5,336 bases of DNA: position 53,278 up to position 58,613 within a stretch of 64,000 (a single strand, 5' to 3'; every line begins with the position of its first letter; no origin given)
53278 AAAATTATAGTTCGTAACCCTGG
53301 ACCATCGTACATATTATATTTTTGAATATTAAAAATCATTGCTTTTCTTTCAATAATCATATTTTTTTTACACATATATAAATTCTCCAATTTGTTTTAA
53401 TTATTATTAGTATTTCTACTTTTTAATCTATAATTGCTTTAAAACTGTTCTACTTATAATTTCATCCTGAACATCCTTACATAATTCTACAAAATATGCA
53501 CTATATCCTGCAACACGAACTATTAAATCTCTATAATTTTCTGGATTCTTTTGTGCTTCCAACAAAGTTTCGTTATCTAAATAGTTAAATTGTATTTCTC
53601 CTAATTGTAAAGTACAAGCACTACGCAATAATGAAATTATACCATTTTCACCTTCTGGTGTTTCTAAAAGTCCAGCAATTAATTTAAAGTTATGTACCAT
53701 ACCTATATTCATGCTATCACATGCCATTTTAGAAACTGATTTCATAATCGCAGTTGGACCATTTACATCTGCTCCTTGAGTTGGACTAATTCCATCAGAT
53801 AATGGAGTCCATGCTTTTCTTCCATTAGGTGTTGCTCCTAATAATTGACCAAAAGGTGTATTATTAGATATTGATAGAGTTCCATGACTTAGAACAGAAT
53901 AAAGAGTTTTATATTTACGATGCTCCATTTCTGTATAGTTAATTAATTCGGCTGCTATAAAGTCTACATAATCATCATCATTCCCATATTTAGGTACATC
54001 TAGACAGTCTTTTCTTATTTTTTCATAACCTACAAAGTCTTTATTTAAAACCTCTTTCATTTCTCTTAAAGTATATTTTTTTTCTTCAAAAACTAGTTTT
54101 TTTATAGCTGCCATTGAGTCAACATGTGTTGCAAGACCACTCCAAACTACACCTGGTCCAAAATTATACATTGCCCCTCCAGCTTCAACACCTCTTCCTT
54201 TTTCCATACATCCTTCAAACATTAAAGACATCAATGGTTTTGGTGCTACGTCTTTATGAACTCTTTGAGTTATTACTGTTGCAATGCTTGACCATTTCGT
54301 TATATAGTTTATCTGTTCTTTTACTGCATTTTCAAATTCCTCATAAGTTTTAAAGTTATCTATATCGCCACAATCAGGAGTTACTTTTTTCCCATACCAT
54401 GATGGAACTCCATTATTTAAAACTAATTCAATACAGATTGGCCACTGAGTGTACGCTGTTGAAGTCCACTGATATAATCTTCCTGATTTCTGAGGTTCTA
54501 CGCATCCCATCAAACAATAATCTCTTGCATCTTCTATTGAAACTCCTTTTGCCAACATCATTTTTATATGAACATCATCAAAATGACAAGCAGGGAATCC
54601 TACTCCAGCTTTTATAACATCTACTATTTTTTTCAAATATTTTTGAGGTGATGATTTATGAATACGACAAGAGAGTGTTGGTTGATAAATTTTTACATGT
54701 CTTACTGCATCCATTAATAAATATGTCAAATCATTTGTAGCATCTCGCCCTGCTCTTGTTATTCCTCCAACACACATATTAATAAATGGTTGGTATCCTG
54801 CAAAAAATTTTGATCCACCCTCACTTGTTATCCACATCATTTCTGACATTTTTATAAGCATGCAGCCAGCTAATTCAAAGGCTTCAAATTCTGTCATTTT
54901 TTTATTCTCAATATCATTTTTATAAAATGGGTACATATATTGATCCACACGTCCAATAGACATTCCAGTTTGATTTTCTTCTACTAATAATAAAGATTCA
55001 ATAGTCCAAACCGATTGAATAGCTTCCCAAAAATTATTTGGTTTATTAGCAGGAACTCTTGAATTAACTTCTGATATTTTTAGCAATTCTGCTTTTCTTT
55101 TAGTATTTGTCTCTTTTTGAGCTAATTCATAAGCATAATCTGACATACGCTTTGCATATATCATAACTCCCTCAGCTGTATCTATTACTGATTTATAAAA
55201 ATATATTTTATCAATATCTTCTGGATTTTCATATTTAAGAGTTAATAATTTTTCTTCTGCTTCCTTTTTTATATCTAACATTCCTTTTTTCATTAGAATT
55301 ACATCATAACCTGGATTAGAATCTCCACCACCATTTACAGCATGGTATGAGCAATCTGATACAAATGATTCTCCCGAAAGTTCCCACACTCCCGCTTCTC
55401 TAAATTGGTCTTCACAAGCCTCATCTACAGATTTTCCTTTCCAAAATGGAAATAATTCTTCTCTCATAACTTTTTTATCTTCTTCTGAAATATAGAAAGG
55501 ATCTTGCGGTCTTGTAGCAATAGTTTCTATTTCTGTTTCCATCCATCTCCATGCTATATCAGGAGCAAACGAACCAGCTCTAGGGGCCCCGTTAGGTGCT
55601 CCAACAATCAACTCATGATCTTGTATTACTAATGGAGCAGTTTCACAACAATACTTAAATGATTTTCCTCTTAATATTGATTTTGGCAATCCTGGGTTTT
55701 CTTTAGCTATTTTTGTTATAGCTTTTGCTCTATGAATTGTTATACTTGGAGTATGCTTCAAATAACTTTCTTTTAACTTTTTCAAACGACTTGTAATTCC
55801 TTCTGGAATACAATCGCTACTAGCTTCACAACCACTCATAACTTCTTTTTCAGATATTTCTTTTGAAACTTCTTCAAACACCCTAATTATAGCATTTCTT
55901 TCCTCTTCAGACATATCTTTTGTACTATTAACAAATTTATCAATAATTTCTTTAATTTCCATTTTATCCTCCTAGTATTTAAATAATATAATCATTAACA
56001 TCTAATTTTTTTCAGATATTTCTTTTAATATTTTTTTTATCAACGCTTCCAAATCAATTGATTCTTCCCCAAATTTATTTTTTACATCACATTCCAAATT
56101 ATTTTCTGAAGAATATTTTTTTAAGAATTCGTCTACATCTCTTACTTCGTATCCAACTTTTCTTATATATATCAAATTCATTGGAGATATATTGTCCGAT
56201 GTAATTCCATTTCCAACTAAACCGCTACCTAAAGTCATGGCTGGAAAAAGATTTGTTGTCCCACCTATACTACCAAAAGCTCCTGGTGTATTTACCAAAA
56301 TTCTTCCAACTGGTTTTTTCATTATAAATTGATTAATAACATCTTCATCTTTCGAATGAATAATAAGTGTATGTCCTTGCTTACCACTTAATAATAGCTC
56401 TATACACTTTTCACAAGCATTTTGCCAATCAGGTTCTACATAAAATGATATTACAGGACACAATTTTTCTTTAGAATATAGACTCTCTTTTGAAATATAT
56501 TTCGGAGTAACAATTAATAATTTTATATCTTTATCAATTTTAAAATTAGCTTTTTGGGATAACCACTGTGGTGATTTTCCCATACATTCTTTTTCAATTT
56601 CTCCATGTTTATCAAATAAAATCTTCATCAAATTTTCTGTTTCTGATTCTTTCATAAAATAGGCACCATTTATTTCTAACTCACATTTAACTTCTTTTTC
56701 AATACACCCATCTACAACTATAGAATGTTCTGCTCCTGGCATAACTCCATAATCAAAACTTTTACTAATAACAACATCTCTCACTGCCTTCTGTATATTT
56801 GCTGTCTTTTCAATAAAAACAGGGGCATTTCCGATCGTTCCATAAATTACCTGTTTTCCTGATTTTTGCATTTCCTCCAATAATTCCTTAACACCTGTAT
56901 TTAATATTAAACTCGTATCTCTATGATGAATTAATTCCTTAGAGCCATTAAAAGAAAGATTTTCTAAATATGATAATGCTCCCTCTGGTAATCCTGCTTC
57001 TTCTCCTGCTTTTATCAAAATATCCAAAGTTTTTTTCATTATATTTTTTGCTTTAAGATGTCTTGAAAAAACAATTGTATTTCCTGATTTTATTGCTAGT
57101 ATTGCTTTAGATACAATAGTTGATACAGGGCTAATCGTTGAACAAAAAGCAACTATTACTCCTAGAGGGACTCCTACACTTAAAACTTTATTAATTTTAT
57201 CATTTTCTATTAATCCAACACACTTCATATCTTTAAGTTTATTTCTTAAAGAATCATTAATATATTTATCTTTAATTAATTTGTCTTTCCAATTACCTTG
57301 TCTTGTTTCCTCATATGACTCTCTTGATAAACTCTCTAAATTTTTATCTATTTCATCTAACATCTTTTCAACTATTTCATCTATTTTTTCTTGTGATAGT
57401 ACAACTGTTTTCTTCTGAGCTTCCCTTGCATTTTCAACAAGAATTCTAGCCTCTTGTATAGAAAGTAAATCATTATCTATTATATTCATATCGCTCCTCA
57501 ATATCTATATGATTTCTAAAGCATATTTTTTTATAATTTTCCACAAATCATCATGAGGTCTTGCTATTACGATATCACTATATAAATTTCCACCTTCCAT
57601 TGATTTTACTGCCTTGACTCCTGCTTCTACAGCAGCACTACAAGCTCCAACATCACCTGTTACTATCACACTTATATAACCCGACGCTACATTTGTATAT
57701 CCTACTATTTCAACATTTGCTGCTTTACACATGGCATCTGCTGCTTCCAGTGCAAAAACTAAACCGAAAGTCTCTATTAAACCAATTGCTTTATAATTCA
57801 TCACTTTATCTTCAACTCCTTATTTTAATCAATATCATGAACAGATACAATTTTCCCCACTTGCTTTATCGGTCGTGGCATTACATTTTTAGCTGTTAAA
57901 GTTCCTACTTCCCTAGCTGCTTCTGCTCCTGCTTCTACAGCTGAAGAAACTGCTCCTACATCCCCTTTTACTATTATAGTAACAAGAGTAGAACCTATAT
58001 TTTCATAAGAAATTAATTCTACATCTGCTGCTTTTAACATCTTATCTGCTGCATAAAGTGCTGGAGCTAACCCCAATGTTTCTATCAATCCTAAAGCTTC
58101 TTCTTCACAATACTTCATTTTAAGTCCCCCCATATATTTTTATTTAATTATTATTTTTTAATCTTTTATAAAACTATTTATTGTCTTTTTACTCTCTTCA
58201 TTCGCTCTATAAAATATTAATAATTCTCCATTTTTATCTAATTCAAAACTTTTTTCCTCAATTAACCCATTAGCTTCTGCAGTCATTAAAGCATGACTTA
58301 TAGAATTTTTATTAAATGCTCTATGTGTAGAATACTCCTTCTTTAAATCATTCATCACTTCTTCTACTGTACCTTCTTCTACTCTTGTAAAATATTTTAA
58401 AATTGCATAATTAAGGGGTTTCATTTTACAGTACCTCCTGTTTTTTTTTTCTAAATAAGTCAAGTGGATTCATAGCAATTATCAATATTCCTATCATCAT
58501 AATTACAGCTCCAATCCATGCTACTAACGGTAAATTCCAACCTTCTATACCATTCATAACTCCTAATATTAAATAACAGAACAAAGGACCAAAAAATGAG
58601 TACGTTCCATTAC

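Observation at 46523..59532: Choline-type glycyl-radical microcompartment locus (CutC/CutD) in a Fusobacteriota-like genome, with an atypical minimal composition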

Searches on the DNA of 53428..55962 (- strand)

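Call 69: search_rna_families(sources=[L041, L009, L007, L038, L089, L087], threshold=gathering)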
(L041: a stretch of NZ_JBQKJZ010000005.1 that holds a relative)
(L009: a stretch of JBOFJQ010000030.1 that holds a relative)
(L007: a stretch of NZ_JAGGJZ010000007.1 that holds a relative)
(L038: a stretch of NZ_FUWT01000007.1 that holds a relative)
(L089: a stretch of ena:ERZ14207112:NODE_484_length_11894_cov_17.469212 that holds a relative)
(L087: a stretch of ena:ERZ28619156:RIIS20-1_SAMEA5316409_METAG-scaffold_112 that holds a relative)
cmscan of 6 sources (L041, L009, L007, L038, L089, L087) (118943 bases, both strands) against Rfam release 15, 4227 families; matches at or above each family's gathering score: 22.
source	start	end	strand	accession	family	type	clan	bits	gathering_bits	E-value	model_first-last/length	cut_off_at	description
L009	2702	2775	-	RF00005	tRNA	Gene; tRNA;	CL00001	70.9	29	3.2e-13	1-71/71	no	tRNA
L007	3557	3629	+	RF00005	tRNA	Gene; tRNA;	CL00001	63.9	29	2.9e-11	1-71/71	no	tRNA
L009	2618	2689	-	RF00005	tRNA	Gene; tRNA;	CL00001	63.7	29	3.1e-11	1-71/71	no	tRNA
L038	2123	2152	-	RF01316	CRISPR-DR3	Gene; CRISPR;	-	51.7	41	0.0021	1-30/30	no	CRISPR RNA direct repeat element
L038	2189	2218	-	RF01316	CRISPR-DR3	Gene; CRISPR;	-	51.7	41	0.0021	1-30/30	no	CRISPR RNA direct repeat element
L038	2254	2283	-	RF01316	CRISPR-DR3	Gene; CRISPR;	-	51.7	41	0.0021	1-30/30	no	CRISPR RNA direct repeat element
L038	2321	2350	-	RF01316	CRISPR-DR3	Gene; CRISPR;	-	51.7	41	0.0021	1-30/30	no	CRISPR RNA direct repeat element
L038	2386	2415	-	RF01316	CRISPR-DR3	Gene; CRISPR;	-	51.7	41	0.0021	1-30/30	no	CRISPR RNA direct repeat element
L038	2450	2479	-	RF01316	CRISPR-DR3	Gene; CRISPR;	-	51.7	41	0.0021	1-30/30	no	CRISPR RNA direct repeat element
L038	4395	4424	-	RF01316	CRISPR-DR3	Gene; CRISPR;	-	51.7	41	0.0021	1-30/30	no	CRISPR RNA direct repeat element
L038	4461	4490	-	RF01316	CRISPR-DR3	Gene; CRISPR;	-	51.7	41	0.0021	1-30/30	no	CRISPR RNA direct repeat element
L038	4525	4554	-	RF01316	CRISPR-DR3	Gene; CRISPR;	-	51.7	41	0.0021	1-30/30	no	CRISPR RNA direct repeat element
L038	4591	4620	-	RF01316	CRISPR-DR3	Gene; CRISPR;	-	51.7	41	0.0021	1-30/30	no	CRISPR RNA direct repeat element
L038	4656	4685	-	RF01316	CRISPR-DR3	Gene; CRISPR;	-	51.7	41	0.0021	1-30/30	no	CRISPR RNA direct repeat element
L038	4722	4751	-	RF01316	CRISPR-DR3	Gene; CRISPR;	-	51.7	41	0.0021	1-30/30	no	CRISPR RNA direct repeat element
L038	4786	4815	-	RF01316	CRISPR-DR3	Gene; CRISPR;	-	51.7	41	0.0021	1-30/30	no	CRISPR RNA direct repeat element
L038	4850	4879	-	RF01316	CRISPR-DR3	Gene; CRISPR;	-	51.7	41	0.0021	1-30/30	no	CRISPR RNA direct repeat element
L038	4916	4945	-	RF01316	CRISPR-DR3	Gene; CRISPR;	-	51.7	41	0.0021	1-30/30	no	CRISPR RNA direct repeat element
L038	20805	20834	-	RF01316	CRISPR-DR3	Gene; CRISPR;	-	50.5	41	0.0036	1-30/30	no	CRISPR RNA direct repeat element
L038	20871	20900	-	RF01316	CRISPR-DR3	Gene; CRISPR;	-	50.5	41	0.0036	1-30/30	no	CRISPR RNA direct repeat element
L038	2514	2543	-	RF01316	CRISPR-DR3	Gene; CRISPR;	-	43.2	41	0.076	1-30/30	no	CRISPR RNA direct repeat element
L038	4983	5012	-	RF01316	CRISPR-DR3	Gene; CRISPR;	-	42.5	41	0.1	1-30/30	no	CRISPR RNA direct repeat element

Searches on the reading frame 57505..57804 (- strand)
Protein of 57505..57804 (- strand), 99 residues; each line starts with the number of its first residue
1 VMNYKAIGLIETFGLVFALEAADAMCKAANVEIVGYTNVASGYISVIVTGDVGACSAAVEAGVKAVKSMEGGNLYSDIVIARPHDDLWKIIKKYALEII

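Call 5: search_protein_families(library=pfam, proteins=[window:57505-57804:-], max_evalue=0.01)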
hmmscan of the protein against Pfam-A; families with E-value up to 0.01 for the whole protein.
window:57505-57804:- (99 aa): 1 family
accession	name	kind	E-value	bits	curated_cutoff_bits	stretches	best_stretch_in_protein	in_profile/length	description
PF00936.24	BMC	-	1.1e-25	89.9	24.5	1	6-83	1-75/75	BMC domain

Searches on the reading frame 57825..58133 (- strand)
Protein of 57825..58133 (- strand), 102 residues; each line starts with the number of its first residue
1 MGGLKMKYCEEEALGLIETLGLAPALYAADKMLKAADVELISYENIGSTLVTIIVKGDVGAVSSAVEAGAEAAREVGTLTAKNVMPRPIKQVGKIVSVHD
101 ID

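Call 5: search_protein_families(library=pfam, proteins=[window:57825-58133:-], max_evalue=0.01)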
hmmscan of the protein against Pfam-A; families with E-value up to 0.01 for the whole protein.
window:57825-58133:- (102 aa): 1 family
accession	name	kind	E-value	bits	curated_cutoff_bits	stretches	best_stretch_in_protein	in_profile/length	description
PF00936.24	BMC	-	6.2e-28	97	24.5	1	13-88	1-75/75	BMC domain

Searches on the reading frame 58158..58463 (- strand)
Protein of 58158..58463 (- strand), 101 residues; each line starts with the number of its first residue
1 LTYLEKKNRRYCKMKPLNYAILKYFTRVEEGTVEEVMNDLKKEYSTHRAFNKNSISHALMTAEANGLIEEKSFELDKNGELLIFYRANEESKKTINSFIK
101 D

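Call 5: search_protein_families(library=pfam, proteins=[window:58158-58463:-], max_evalue=0.01)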
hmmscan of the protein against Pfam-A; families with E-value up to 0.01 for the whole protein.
window:58158-58463:- (101 aa): 0 families

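Call 6: search_protein_families(library=ncbifam, proteins=[window:58158-58463:-], max_evalue=0.001)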
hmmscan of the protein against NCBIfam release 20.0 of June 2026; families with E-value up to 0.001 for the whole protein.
window:58158-58463:- (101 aa): 0 families

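Call 39: search_protein_families(library=pfam, proteins=[window:58161-58424:-], max_evalue=10)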
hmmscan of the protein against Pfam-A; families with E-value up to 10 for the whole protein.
seq(88 aa): 2 families
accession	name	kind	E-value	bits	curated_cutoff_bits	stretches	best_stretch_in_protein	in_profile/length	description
PF10826.14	DUF2551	-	0.14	12.9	23.4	1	7-35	15-43/83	Protein of unknown function (DUF2551)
PF03551.20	PadR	-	0.16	12.4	27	1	16-75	8-66/75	Transcriptional regulator PadR-like family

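Call 44: find_homologous_proteins(query=window:58161-58424:-, max_evalue=0.001)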
Query seq(88 aa) (88 aa): 645 proteins with E <= 0.001 among 648 candidates; the best 120 are listed.
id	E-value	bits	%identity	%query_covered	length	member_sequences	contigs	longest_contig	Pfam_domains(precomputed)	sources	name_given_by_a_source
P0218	1.1e-48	180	99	100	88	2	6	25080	-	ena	-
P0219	3.2e-38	147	80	100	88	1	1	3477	-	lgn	-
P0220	4.5e-31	124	69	100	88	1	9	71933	-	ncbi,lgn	ncbi:MAG: hypothetical protein RR620_11775 [Clostridium sp.]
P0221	4.9e-31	124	70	100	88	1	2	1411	-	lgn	-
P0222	5.9e-31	124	67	100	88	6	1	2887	-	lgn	-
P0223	6.8e-31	124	70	100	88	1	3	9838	-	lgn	-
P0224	7.0e-31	123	73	99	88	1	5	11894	-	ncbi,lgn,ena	-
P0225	7.1e-31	123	69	100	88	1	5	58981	-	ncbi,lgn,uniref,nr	ncbi:hypothetical protein [Fusobacterium sp.]|uniref:hypothetical protein n=1 Tax=Fusobacterium sp. 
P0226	1.8e-30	122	68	100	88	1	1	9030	-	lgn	-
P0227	2.2e-30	122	67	100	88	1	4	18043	-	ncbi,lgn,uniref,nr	ncbi:hypothetical protein [Fusobacterium sp.]|uniref:hypothetical protein n=1 Tax=Fusobacterium sp. 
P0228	2.6e-30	122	72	100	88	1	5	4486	-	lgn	-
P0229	2.7e-30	122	68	100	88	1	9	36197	-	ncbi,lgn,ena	ncbi:hypothetical protein [Fusobacterium sp. SYSU M8A802]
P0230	2.7e-30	122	69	100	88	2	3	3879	-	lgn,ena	-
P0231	3.2e-30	121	69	100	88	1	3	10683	-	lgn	-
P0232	4.7e-30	121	69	100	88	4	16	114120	-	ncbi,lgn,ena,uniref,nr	ncbi:DNA-binding PadR family transcriptional regulator [Clostridium moniliforme]|uniref:DNA-binding 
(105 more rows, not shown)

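Call 55: search_solved_structures(query=A2, max_evalue=10)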
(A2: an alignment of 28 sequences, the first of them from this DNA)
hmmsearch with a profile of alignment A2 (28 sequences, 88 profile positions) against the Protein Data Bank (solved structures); distinct sequences matched with E-value up to 10: 4.
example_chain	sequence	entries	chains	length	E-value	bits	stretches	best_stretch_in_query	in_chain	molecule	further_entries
4f5x_W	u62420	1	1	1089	0.13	16.2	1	5-42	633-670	RNA-directed RNA polymerase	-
2r7o_A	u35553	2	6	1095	0.13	16.2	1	5-42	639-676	RNA-dependent RNA polymerase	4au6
6ogy_A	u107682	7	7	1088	0.13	16.2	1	5-40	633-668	RNA-dependent RNA polymerase of rotavirus A | RNA-directed RNA polymerase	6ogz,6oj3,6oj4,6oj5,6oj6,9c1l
2r7q_A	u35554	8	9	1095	0.13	16.2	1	5-42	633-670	RNA-dependent RNA polymerase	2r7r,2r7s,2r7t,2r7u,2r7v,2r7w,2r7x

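Call 60: predict_structure(alignment_id=A2)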
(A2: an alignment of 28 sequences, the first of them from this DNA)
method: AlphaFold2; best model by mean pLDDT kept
length: 88 residues; sequences in the alignment: 28
mean_pLDDT: 96.2   pTM: 0.85
mean pLDDT of the five models: 96.2, 95.4, 95.3, 94.8, 93.8
residues with pLDDT >= 90: 84; 70-90: 4; 50-70: 0; < 50: 0
segments of 3 or more residues with pLDDT < 50: none
pLDDT, mean of each block of 10 residues (from residue 1): 95 98 97 96 98 98 94 98 92
secondary structure, 60 per line:
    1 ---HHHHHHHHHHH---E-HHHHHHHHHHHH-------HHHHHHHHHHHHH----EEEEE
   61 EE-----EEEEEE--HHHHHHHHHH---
elements in order: H4-14 H20-31 H39-51 E56-62 E68-73 H76-85

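Call 62: fold_search(model_id=the predicted structure, library=pdb)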
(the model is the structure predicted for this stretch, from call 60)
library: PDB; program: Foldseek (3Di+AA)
matches with E <= 10: 721; with E <= 0.001: 13
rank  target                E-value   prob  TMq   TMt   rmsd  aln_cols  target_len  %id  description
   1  9qbd_B                1.3e-04  1.00  0.67  0.56   3.2        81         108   18  Crystal structure of Brachyspira hampsonii PadR with Leu88 replaced by 3-aminotyrosine (released 2026-03-11)
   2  6abt_A                1.7e-04  1.00  0.74  0.67   2.3        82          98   20  Crystal structure of transcription factor from Listeria monocytogenes (released 2019-06-05)
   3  9qbd_A                2.1e-04  1.00  0.68  0.59   3.0        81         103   18  Crystal structure of Brachyspira hampsonii PadR with Leu88 replaced by 3-aminotyrosine (released 2026-03-11)
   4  9qbc                  4.0e-04  1.00  0.68  0.59   3.1        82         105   18  Crystal structure of Brachyspira hampsonii PadR (released 2026-03-11)
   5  6abq_A                4.2e-04  1.00  0.72  0.59   2.4        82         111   20  Crystal structure of transcription factor from Listeria monocytogenes (released 2019-06-05)
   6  3elk_B                5.1e-04  1.00  0.68  0.59   2.8        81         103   18  Crystal structure of putative transcriptional regulator TA0346 from Thermoplasma acidophilum (released 2008-09-30)
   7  4esb                  5.5e-04  1.00  0.68  0.59   3.1        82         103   22  Crystal structure of PadR-like transcriptional regulator (BC4206) from Bacillus cereus strain ATCC 14579 (released 2012-12-05)
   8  9ha0_A                5.8e-04  1.00  0.71  0.59   2.5        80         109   15  Crystal structure of Cu(II)-bound LmrR_V15Bpy variant BVS (released 2025-03-05)
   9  9h88_A                5.8e-04  1.00  0.63  0.52   3.7        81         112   15  Crystal structure of LmrR variant V15aY-RNYW with Val15 replaced by 3-aminotyrosine and evolved as Friedel-Crafts alky (released 2025-04-30)
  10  5x11_H                8.0e-04  1.00  0.75  0.41   2.9        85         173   18  Crystal structure of Bacillus subtilis PadR in complex with operator DNA (released 2017-11-22)
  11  5x11_D                8.5e-04  1.00  0.75  0.40   2.8        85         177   16  Crystal structure of Bacillus subtilis PadR in complex with operator DNA (released 2017-11-22)
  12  1f4k_A                8.5e-04  1.00  0.68  0.55   3.7        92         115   15  CRYSTAL STRUCTURE OF THE REPLICATION TERMINATOR PROTEIN/B-SITE DNA COMPLEX (released 2001-06-08)
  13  7q34_C                9.7e-04  1.00  0.72  0.62   2.5        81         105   15  Crystal structure of the multidrug binding transcriptional regulator LmrR in complex squaraine dye (released 2022-06-01)
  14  5x11_F                1.1e-03  1.00  0.74  0.40   2.9        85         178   16  Crystal structure of Bacillus subtilis PadR in complex with operator DNA (released 2017-11-22)
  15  3hhh_B                1.3e-03  1.00  0.72  0.63   2.3        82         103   18  Crystal structure of transcriptional regulator, a member of PadR family, from Enterococcus faecalis V583 (released 2009-06-02)
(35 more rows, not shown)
